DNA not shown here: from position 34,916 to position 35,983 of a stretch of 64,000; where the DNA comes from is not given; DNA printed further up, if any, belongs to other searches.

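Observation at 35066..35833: Bacterial-type FabI enoyl-ACP reductase in an otherwise archaeal informational context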

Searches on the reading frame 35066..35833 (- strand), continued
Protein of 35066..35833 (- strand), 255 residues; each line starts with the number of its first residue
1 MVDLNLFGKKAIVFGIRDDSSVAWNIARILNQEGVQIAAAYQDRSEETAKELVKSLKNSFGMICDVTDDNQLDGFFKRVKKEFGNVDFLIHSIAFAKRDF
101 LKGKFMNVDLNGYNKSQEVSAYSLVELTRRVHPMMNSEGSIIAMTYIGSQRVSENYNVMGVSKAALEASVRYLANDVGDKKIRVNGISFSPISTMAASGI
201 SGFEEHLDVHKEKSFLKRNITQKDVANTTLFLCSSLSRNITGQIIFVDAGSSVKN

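Call 22: find_encoding_contigs(protein=P0111, flank=10000, max_places=4)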
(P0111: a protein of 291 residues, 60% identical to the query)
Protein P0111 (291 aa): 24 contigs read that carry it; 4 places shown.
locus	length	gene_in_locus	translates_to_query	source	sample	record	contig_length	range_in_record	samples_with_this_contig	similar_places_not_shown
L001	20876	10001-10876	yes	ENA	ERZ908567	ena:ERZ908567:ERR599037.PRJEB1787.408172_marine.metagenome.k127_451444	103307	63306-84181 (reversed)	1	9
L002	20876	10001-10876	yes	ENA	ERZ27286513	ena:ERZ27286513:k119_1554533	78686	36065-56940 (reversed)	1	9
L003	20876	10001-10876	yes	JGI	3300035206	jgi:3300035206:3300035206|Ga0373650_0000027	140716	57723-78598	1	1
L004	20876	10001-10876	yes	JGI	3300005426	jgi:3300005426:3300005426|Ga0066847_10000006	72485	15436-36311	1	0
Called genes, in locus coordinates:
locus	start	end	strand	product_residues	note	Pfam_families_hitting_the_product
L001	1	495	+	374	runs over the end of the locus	PF13192:Thioredoxin_3 (faint)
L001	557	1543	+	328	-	PF02683:DsbD_TM, PF13386:DsbD_2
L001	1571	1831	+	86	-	PF13273:DUF4064 (faint)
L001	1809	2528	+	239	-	-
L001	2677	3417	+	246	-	PF00753:Lactamase_B, PF23023:Anti-Pycsar_Apyc1, PF16661:Lactamase_B_6 (weak), PF12706:Lactamase_B_2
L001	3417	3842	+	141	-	-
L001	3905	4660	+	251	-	PF00009:GTP_EFTU (faint), PF00350:Dynamin_N (faint), PF02421:FeoB_N (faint), PF03193:RsgA_GTPase, PF01926:MMR_HSR1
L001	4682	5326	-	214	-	PF01564:Spermine_synth (weak), PF05430:Methyltransf_30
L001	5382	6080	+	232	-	PF01163:RIO1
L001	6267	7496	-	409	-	PF00364:Biotin_lipoyl, PF25917:BSH_RND (weak), PF25984:BSH_YknX (faint), PF25997:BSH_YhbJ, PF02817:E3_binding, PF00198:2-oxoacid_dh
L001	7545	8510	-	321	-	PF02779:Transket_pyr, PF02780:Transketolase_C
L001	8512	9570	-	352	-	PF00676:E1_dh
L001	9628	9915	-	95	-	PF00085:Thioredoxin (weak)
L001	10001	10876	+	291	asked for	PF00106:adh_short, PF13561:adh_short_C2, PF23441:SDR (weak)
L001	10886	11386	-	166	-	PF13473:Cupredoxin_1, PF00116:COX2 (weak)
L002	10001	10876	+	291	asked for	PF00106:adh_short, PF13561:adh_short_C2, PF23441:SDR (weak)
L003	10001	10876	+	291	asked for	PF00106:adh_short, PF13561:adh_short_C2, PF23441:SDR (weak)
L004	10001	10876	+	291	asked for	PF00106:adh_short, PF13561:adh_short_C2, PF23441:SDR (weak)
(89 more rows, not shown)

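Call 23: find_encoding_contigs(protein=P0003, flank=10000, max_places=1)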
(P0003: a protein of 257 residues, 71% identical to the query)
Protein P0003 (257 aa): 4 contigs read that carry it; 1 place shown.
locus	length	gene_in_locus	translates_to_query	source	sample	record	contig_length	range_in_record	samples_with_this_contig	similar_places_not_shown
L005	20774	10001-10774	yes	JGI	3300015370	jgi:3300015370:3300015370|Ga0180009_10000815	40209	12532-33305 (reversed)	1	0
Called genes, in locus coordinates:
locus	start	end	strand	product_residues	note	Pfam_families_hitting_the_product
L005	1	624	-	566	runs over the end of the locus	PF04675:DNA_ligase_A_N, PF01068:DNA_ligase_A_M, PF04679:DNA_ligase_A_C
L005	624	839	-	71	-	-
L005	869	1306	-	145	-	PF01510:Amidase_2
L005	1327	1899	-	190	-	PF00210:Ferritin, PF02915:Rubrerythrin, PF23458:DUF7130 (weak), PF21349:RUBY_RBDX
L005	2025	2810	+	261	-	PF00483:NTP_transferase, PF12804:NTP_transf_3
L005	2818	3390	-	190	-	PF00827:Ribosomal_L15e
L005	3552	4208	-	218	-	-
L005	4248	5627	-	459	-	PF07690:MFS_1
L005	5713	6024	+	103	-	-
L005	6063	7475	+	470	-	PF00133:tRNA-synt_1, PF01406:tRNA-synt_1e, PF09334:tRNA-synt_1g, PF00133:tRNA-synt_1, PF01406:tRNA-synt_1e, PF08264:Anticodon_1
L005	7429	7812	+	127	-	-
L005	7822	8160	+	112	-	PF01588:tRNA_bind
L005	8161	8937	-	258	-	PF01656:CbiA, PF02374:ArsA_ATPase (faint), PF06564:CBP_BcsQ (weak), PF10609:ParA, PF13614:AAA_31, PF13500:AAA_26, PF00142:Fer4_NifH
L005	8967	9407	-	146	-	-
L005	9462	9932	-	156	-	-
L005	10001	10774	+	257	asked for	PF00106:adh_short, PF13561:adh_short_C2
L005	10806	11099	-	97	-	-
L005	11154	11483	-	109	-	PF01849:NAC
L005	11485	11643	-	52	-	-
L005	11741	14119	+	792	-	PF00133:tRNA-synt_1, PF09334:tRNA-synt_1g, PF01406:tRNA-synt_1e (weak), PF01921:tRNA-synt_1f (weak), PF09334:tRNA-synt_1g (weak), PF08264:Anticodon_1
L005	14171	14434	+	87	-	-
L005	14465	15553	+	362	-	PF03463:eRF1_1, PF18854:baeRF_family10, PF03464:eRF1_2, PF18859:acVLRF1, PF03465:eRF1_3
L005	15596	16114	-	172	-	PF10096:DUF2334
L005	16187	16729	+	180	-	PF04079:SMC_ScpB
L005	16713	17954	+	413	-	PF13506:Glyco_transf_21, PF00535:Glycos_transf_2, PF10111:Glyco_tranf_2_2, PF13641:Glyco_tranf_2_3, PF13632:Glyco_trans_2_3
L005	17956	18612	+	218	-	-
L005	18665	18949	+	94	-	-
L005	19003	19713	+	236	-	-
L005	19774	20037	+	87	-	PF13656:RNA_pol_L_2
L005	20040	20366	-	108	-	-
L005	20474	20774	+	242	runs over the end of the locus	PF00154:RecA_N, PF03796:DnaB_C (faint), PF06745:ATPase, PF08423:Rad51, PF13481:AAA_25 (weak), PF05707:Zot (weak)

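Call 24: find_encoding_contigs(protein=P0002, flank=10000, max_places=1)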
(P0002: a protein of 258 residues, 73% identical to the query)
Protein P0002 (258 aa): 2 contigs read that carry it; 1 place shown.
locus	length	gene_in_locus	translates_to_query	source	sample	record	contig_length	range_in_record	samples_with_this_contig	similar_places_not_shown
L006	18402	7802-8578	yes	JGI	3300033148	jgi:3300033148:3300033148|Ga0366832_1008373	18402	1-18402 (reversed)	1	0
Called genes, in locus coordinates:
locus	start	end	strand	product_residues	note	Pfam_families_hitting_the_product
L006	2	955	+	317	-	?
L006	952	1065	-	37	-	-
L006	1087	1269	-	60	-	-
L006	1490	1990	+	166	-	-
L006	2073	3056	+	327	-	PF08279:HTH_11 (faint)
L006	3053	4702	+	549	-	PF00133:tRNA-synt_1, PF01406:tRNA-synt_1e (weak), PF09334:tRNA-synt_1g, PF00133:tRNA-synt_1, PF01406:tRNA-synt_1e (weak), PF08264:Anticodon_1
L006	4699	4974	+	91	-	PF12961:DUF3850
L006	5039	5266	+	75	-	-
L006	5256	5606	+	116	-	PF01588:tRNA_bind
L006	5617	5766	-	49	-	-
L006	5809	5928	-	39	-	-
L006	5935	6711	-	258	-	PF01656:CbiA, PF06564:CBP_BcsQ (weak), PF10609:ParA, PF13614:AAA_31, PF13500:AAA_26, PF00142:Fer4_NifH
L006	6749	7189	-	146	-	-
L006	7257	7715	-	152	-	-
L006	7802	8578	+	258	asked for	PF00106:adh_short, PF13561:adh_short_C2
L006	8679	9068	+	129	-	-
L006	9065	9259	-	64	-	-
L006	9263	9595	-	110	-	PF01849:NAC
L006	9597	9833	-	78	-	-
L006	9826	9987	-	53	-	-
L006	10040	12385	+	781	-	PF00133:tRNA-synt_1, PF09334:tRNA-synt_1g, PF01406:tRNA-synt_1e (weak), PF08264:Anticodon_1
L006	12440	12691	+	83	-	-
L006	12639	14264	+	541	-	PF03463:eRF1_1, PF03464:eRF1_2, PF14890:Intein_splicing, PF18854:baeRF_family10 (weak), PF03464:eRF1_2, PF03465:eRF1_3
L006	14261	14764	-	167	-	PF10096:DUF2334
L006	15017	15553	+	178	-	PF04079:SMC_ScpB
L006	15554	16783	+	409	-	PF13506:Glyco_transf_21, PF00535:Glycos_transf_2, PF10111:Glyco_tranf_2_2, PF13641:Glyco_tranf_2_3, PF13632:Glyco_trans_2_3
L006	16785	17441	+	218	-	-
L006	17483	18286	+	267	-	-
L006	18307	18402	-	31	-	?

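Call 25: find_encoding_contigs(protein=P0004, flank=10000, max_places=1)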
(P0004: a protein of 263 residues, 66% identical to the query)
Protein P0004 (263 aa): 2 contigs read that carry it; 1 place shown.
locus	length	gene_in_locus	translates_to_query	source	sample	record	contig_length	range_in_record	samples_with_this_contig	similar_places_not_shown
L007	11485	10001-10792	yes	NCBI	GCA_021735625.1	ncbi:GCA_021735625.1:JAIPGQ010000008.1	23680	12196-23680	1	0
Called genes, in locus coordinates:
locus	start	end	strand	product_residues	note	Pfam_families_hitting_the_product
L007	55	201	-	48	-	-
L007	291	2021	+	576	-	PF04675:DNA_ligase_A_N, PF01068:DNA_ligase_A_M, PF04679:DNA_ligase_A_C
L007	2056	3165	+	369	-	PF09997:DUF2238 (faint), PF04326:SLFN_AlbA_2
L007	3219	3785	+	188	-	PF00352:TBP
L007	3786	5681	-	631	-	PF13328:HD_4, PF04607:RelA_SpoT, PF02824:TGS, PF28438:RelA_RIS (weak)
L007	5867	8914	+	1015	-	PF14551:MCM_N (weak), PF17207:MCM_OB, PF00493:MCM, PF01078:Mg_chelatase (faint), PF07726:AAA_3 (faint), PF00493:MCM, PF17855:MCM_lid, PF21120:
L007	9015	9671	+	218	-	PF01336:tRNA_anti-codon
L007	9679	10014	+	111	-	-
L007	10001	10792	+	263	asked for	PF00106:adh_short, PF13561:adh_short_C2, PF23441:SDR (weak)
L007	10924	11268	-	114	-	PF01849:NAC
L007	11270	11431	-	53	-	-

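Call 30: find_related_loci(query=window:35066-35833:-, collection=genome_contigs, flank=10000)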
Query window:35066-35833:- (255 aa) in genome_contigs; peptide patterns used: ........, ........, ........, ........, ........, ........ (x = any residue, [..] = any of these).
104 stretches matched a pattern; 5 encode a relative of the query (tblastn E <= 1e-3); 5 distinct loci.
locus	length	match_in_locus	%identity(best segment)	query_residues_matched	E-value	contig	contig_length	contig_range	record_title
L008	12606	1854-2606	61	2-252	1e-101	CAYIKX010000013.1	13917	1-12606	MAG TPA_asm: uncultured Methanosarcinales archaeon isolate ERP119705_co20_50 genome assembly, contig: NODE_4873_length_1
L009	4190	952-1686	42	8-251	8e-63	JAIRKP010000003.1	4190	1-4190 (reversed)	MAG: Holosporales bacterium isolate Cc175_bin12 k119_865274, whole genome shotgun sequence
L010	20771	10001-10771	40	1-252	1e-58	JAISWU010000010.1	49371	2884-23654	MAG: Holosporales bacterium isolate Nc350_bin147 k119_3107210, whole genome shotgun sequence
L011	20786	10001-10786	24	3-253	4e-11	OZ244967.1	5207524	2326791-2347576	MAG: Granulosicoccaceae bacterium isolate 69fe04f5-5af2-44a6-ae30-c983e8064af8 genome assembly, chromosome: 1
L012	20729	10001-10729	26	8-250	2e-7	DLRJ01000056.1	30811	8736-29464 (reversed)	MAG TPA_asm: Dehalococcoidia bacterium UBA7891 UBA7891_contig_4801, whole genome shotgun sequence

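Call 31: find_encoding_contigs(protein=P0021, flank=10000, max_places=1)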
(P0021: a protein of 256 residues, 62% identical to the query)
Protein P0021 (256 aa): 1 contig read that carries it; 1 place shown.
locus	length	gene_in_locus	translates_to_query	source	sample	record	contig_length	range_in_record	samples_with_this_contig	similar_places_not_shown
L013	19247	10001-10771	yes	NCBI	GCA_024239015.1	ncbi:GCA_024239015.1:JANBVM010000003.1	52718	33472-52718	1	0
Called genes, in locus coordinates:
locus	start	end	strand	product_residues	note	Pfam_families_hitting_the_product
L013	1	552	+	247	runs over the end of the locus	PF13462:Thioredoxin_4, PF01323:DSBA, PF13098:Thioredoxin_2 (weak)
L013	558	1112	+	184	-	-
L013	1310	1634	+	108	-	-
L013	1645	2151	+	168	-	PF13473:Cupredoxin_1, PF00127:Copper-bind (faint)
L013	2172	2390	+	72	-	-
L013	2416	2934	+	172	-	PF02643:DUF192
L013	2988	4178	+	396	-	PF01154:HMG_CoA_synt_N (weak), PF08540:HMG_CoA_synt_C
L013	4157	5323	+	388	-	PF00368:HMG-CoA_red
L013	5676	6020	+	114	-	PF01648:ACPS, PF22624:AASDHPPT_N (weak)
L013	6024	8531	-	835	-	PF00501:AMP-binding, PF00550:PP-binding, PF01553:Acyltransferase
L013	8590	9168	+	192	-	PF12917:YfbR-like, PF13023:HD_3, PF01966:HD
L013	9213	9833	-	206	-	PF03167:UDG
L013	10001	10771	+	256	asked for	PF23441:SDR (weak), PF00106:adh_short, PF13561:adh_short_C2, PF12241:Enoyl_reductase (faint)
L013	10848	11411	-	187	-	PF08207:EFP_N, PF01132:EFP, PF09285:Elong-fact-P_C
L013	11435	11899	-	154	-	-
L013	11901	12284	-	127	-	-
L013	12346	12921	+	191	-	PF02834:LigT_PEase, PF13563:2_5_RNA_ligase2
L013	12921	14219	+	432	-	PF01225:Mur_ligase, PF21799:MurD-like_N (weak), PF08245:Mur_ligase_M, PF02875:Mur_ligase_C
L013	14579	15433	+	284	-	PF01040:UbiA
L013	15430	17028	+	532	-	PF16927:HisKA_7TM, PF00512:HisKA, PF02518:HATPase_c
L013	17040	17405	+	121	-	PF00072:Response_reg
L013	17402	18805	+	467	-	PF01336:tRNA_anti-codon, PF00152:tRNA-synt_2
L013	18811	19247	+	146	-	PF00768:Peptidase_S11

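Call 32: find_encoding_contigs(protein=P0088, flank=10000, max_places=1)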
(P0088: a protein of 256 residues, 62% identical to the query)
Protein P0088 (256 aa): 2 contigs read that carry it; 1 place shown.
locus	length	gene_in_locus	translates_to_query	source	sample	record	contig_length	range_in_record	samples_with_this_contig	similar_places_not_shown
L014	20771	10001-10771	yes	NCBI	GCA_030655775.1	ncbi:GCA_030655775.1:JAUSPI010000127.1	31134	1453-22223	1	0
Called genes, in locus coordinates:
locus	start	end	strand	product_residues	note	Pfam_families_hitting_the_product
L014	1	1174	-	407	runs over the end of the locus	PF01144:CoA_trans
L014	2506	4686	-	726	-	PF00989:PAS, PF13426:PAS_9, PF00989:PAS, PF08448:PAS_4, PF13426:PAS_9, PF08447:PAS_3, PF00989:PAS, PF08448:PAS_4, +3 more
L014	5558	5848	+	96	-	-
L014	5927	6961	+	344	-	PF01144:CoA_trans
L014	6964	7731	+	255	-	PF01144:CoA_trans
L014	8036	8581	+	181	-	-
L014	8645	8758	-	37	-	-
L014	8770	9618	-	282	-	PF00753:Lactamase_B, PF23023:Anti-Pycsar_Apyc1 (weak)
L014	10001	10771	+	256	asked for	PF00106:adh_short, PF13561:adh_short_C2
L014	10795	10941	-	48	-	-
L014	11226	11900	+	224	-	-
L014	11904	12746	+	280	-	PF00582:Usp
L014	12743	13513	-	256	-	PF01975:SurE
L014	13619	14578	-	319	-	PF07670:Gate (weak)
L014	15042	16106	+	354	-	PF10776:DUF2600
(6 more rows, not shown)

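Call 33: find_encoding_contigs(protein=P0109, flank=10000, max_places=1)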
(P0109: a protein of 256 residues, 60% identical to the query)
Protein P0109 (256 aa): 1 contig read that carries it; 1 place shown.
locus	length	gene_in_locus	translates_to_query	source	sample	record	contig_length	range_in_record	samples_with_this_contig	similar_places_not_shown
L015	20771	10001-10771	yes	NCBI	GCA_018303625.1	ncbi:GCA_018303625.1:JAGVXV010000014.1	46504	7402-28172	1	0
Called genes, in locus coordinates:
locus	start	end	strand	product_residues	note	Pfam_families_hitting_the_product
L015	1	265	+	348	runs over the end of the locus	PF00072:Response_reg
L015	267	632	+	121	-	PF00072:Response_reg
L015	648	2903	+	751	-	PF01590:GAF, PF13185:GAF_2, PF13492:GAF_3, PF01590:GAF, PF13185:GAF_2, PF13492:GAF_3, PF01590:GAF, PF13185:GAF_2, +3 more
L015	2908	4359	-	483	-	PF13489:Methyltransf_23, PF13847:Methyltransf_31 (faint), PF08242:Methyltransf_12 (faint)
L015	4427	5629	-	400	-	PF08245:Mur_ligase_M, PF27239:FOL3_C, PF02875:Mur_ligase_C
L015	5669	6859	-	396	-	PF00291:PALP (weak)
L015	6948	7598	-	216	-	PF04967:HTH_10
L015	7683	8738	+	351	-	PF02685:Glucokinase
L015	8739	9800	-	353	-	-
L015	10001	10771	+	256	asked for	PF23441:SDR (weak), PF00106:adh_short, PF13561:adh_short_C2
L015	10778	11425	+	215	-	PF09335:VTT_dom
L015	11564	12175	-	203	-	-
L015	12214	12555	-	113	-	-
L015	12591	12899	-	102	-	PF00355:Rieske, PF13806:Rieske_2, PF22543:Rieske_4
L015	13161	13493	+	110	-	PF00581:Rhodanese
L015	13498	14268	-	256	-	PF02412:TSP_3 (weak)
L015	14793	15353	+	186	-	-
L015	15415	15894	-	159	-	PF13473:Cupredoxin_1, PF00116:COX2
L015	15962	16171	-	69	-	-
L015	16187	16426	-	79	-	PF09360:zf-CDGSH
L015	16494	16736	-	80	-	PF13459:Fer4_15, PF13370:Fer4_13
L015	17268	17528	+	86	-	-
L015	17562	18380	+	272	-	-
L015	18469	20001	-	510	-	PF02142:MGS, PF01808:AICARFT_IMPCHas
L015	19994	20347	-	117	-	-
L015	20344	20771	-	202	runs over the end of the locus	PF00551:Formyl_trans_N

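Call 41: find_related_loci(query=A1, collection=metagenome_contigs, flank=10000)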
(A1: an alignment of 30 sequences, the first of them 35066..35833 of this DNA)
Query A1 (255 aa) in metagenome_contigs; peptide patterns used: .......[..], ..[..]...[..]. (x = any residue, [..] = any of these).
600 stretches matched a pattern (row limit reached: there are more); 597 encode a relative of the query (tblastn E <= 1e-3); the best 80 are kept; 80 distinct loci.
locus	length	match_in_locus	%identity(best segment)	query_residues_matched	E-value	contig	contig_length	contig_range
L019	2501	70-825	60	2-253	1e-103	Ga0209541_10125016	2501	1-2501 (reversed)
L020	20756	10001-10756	56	2-253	6e-95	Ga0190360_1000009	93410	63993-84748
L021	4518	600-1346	49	8-253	4e-76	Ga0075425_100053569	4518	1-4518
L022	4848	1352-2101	47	5-253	7e-76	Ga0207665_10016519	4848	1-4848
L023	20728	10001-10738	47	10-253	5e-75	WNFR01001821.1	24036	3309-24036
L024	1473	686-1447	46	2-253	3e-79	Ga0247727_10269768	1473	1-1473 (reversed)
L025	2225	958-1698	47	9-253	6e-77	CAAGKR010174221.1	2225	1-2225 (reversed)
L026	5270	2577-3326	48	6-253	2e-74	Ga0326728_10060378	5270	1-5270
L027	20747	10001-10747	45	6-253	1e-73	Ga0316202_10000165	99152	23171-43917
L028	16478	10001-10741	46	9-253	1e-73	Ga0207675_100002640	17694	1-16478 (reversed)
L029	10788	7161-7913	44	4-253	6e-74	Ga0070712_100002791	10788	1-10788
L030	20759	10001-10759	45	2-253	3e-73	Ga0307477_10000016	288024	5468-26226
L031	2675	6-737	45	11-253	1e-74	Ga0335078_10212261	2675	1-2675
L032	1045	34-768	46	5-250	5e-79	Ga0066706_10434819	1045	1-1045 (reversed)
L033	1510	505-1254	46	5-253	3e-77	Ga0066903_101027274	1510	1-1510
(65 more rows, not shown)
